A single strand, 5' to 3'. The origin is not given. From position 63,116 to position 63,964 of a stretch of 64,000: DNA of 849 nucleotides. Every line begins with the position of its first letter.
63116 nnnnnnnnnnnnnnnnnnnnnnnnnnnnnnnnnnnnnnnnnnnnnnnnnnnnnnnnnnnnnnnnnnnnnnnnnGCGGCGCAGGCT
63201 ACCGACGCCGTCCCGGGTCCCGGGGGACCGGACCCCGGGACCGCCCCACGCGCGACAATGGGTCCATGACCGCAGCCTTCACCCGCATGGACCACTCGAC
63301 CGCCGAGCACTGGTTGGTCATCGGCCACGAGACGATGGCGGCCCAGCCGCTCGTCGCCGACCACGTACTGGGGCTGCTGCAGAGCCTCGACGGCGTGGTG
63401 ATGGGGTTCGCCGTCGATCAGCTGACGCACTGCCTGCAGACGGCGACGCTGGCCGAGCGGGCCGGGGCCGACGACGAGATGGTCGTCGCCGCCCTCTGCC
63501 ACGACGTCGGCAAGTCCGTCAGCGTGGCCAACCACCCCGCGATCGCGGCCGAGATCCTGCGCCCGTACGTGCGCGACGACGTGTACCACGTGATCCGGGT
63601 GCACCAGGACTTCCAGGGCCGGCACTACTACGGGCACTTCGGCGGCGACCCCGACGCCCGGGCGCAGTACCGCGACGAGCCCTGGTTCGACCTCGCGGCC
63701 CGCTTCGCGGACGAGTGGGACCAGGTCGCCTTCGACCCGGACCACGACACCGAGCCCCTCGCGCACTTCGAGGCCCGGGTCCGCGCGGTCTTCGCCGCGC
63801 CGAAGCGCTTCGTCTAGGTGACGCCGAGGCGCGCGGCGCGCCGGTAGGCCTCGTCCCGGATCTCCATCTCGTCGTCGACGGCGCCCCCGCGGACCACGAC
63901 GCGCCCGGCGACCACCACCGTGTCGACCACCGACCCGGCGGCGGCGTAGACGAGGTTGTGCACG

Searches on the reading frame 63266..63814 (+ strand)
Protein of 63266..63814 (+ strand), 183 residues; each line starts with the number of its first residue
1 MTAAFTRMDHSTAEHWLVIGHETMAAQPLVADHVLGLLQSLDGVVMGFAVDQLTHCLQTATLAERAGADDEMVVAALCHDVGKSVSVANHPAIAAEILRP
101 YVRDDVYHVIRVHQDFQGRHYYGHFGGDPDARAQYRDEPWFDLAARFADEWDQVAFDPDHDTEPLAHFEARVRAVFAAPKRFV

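Call 60: search_protein_families(library=pfam, proteins=[window:63266-63814:+], max_evalue=0.0001)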
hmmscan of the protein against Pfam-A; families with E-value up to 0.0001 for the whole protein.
window:63266-63814:+ (183 aa): 1 family
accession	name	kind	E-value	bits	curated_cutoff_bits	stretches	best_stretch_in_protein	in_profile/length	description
PF01966.28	HD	-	9.1e-10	39.3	22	1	54-155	3-114/116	HD domain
